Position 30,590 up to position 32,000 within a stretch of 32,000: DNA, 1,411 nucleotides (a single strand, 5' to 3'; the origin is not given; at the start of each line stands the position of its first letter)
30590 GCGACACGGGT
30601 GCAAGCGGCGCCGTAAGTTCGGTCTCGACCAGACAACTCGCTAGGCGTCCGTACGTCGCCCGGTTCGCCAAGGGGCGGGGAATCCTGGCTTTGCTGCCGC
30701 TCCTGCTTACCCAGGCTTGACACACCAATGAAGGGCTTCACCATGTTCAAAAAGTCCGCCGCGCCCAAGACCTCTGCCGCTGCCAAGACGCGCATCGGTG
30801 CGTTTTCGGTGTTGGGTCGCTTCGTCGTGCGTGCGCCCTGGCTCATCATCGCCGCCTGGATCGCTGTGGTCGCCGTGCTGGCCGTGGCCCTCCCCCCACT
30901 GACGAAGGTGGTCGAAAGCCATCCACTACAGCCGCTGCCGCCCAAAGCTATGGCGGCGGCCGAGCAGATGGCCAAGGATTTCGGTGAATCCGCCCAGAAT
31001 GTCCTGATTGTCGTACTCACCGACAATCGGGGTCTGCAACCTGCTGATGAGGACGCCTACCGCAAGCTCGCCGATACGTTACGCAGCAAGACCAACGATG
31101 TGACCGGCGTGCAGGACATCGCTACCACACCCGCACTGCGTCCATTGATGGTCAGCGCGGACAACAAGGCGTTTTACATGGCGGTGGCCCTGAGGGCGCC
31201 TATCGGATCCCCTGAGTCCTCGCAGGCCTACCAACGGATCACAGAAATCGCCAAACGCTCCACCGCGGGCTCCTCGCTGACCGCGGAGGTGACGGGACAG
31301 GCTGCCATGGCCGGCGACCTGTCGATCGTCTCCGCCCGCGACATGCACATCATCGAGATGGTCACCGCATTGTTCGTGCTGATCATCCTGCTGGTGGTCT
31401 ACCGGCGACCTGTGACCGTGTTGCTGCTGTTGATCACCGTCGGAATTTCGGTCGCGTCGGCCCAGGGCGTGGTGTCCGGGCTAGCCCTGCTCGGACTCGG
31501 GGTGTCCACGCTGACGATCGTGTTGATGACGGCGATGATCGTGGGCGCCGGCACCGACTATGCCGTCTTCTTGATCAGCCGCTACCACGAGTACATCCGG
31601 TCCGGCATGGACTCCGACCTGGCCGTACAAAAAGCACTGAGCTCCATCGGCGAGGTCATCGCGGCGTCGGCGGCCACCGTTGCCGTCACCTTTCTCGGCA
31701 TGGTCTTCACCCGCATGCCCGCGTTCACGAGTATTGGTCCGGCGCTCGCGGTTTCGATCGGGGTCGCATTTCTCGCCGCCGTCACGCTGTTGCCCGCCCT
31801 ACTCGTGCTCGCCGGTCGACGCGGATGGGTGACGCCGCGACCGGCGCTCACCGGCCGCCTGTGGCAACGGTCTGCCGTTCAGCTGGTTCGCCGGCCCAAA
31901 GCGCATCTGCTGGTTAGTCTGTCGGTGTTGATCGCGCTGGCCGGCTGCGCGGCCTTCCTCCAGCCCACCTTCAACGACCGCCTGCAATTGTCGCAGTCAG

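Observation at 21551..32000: Acyltransferase-dense lipid assembly/export locus ending in MmpL, with a gene order I do not recognise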

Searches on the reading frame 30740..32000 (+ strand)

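Call 5: search_protein_families(library=pfam, proteins=[window:30740-32000:+], max_evalue=0.01)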
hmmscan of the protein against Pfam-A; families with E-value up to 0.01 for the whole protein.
window:30740-32000:+ (420 aa): 2 families
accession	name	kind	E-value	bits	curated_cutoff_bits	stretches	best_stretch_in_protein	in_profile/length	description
PF03176.21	MMPL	-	1.9e-93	313.5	20.5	1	69-388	8-332/333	MMPL family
PF12349.14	Sterol-sensing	-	9.1e-08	32.5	22.3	1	225-361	7-139/153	Sterol-sensing domain of SREBP cleavage-activation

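Call 6: search_protein_families(library=ncbifam, proteins=[window:30740-32000:+], max_evalue=0.01)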
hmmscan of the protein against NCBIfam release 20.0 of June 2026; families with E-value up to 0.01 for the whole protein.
window:30740-32000:+ (420 aa): 6 families
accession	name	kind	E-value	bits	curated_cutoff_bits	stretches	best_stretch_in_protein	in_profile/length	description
TIGR00833.1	actII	subfamily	4.3e-105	352.9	874.7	1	31-412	1-387/910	MMPL family RND transporter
TIGR00921.1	2A067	subfamily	6.8e-28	97.1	351.9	1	167-357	548-733/733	hydrophobe/amphiphile efflux-3 (HAE3) family transporter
TIGR03480.1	HpnN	hypoth_equivalog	1.9e-21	75.8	751.85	1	175-411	244-471/862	hopanoid biosynthesis associated RND transporter like protein HpnN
NF052608.1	TrhMmycExpMmpL3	equivalog_domain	1.9e-14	53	1400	1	23-361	3-344/992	trehalose monomycolate exporter MmpL3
NF052374.1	HopndTporHpnN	equivalog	1.3e-11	43.4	1100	1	180-358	252-426/858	hopanoid transporter HpnN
NF045600.2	BstA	equivalog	3.7e-06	25.1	1400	1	181-405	266-487/903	sterol transporter cytoplasmic membrane protein BstA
